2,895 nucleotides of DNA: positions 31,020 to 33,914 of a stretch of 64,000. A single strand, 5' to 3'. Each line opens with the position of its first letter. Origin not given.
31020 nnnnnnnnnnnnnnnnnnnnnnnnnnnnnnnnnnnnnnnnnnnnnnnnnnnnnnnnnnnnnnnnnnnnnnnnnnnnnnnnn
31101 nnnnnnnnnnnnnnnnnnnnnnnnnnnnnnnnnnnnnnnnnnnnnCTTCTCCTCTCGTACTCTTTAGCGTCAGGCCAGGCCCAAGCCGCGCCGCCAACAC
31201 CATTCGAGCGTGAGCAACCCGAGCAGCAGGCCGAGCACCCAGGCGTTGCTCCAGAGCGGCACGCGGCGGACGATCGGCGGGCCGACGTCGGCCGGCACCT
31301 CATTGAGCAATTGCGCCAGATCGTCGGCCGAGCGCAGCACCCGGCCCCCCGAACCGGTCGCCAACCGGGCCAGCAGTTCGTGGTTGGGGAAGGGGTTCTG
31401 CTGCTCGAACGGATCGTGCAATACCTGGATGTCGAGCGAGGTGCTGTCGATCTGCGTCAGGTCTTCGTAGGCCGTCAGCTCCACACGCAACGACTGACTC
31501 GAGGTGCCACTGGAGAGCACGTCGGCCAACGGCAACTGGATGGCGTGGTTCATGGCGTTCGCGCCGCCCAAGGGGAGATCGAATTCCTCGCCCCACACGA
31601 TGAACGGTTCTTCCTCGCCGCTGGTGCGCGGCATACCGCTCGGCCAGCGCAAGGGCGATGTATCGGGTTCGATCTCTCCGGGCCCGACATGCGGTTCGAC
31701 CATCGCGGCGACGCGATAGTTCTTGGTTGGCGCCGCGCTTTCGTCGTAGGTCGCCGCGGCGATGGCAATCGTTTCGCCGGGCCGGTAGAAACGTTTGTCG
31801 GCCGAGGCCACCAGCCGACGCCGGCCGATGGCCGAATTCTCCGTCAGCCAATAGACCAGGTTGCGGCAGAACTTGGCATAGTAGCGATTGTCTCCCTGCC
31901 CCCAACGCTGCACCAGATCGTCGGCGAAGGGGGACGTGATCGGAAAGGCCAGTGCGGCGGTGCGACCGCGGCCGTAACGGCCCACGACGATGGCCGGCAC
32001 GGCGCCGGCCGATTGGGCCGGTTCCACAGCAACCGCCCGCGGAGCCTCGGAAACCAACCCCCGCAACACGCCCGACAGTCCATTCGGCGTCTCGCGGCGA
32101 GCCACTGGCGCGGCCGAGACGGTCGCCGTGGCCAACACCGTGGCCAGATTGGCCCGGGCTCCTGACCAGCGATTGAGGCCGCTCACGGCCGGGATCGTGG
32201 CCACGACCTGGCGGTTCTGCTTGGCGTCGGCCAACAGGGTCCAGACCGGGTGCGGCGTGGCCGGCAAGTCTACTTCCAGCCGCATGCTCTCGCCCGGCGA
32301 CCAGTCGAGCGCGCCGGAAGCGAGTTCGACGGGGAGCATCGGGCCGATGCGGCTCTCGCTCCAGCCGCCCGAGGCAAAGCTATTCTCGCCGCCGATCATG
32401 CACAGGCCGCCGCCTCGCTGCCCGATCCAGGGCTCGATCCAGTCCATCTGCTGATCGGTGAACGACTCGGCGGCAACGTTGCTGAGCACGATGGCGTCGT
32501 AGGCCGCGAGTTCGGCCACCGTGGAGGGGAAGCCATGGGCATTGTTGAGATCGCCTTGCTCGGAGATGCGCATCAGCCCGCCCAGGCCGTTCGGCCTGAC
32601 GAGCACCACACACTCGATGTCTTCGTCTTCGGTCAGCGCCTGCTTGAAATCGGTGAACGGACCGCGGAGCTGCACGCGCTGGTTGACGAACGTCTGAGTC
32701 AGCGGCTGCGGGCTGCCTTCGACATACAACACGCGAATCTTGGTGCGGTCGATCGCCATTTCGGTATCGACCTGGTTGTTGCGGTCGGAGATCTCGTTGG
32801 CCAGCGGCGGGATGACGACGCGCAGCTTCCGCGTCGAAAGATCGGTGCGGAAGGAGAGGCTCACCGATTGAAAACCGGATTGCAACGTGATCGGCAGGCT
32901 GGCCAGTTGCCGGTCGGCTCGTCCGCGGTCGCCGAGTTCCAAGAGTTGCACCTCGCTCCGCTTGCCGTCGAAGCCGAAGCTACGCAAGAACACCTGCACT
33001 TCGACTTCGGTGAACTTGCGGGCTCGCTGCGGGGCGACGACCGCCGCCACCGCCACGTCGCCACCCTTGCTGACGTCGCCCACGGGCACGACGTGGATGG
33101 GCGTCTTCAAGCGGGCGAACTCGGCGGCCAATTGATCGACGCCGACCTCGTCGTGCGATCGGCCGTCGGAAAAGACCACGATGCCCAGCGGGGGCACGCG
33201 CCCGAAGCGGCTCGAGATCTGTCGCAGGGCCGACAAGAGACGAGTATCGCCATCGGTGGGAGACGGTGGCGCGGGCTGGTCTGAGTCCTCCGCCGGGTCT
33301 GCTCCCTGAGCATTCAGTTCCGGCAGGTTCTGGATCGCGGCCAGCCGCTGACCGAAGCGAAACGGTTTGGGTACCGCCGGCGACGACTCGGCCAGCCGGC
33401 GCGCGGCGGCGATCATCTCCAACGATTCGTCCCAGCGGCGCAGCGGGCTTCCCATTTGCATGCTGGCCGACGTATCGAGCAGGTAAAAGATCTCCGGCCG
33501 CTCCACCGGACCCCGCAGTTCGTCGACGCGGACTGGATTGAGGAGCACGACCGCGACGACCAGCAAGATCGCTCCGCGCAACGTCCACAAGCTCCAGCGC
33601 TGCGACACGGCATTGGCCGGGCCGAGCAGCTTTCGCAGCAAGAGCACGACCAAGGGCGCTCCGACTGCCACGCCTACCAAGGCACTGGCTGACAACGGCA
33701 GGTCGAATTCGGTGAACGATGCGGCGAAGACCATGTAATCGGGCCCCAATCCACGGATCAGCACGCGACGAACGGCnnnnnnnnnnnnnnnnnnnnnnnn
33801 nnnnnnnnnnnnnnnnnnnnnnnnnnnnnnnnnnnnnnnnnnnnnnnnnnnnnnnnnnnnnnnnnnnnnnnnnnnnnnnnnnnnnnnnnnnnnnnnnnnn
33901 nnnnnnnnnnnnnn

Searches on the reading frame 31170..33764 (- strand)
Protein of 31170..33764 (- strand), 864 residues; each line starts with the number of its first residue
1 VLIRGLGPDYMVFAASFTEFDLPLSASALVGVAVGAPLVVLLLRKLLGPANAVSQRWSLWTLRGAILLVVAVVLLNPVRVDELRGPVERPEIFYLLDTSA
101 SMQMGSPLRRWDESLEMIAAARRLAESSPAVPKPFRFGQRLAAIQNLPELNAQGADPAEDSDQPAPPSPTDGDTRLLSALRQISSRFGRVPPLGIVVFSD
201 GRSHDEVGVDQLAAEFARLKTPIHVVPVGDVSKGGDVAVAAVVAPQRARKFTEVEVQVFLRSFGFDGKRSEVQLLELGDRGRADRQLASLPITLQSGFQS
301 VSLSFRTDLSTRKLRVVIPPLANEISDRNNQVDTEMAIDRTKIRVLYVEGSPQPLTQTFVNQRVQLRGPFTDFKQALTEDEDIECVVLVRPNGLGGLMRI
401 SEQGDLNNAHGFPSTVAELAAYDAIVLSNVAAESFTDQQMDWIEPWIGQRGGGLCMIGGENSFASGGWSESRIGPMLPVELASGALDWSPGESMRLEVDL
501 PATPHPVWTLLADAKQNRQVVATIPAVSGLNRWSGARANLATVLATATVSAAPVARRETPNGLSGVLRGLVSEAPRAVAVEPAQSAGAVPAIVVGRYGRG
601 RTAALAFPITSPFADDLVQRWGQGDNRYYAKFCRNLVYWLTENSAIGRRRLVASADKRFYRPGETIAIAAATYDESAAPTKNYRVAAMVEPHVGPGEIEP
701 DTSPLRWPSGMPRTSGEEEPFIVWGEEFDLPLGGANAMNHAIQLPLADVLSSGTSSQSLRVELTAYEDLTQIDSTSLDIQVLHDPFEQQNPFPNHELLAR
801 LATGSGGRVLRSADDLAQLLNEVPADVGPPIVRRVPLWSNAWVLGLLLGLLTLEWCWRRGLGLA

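Call 4: search_protein_families(library=pfam, proteins=[window:31170-33764:-], max_evalue=0.01)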
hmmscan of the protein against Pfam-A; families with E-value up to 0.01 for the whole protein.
window:31170-33764:- (864 aa): 1 family
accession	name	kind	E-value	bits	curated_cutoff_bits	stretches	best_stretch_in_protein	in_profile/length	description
PF07090.17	GATase1_like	-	6.2e-09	36.2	27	1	409-480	54-140/247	Putative glutamine amidotransferase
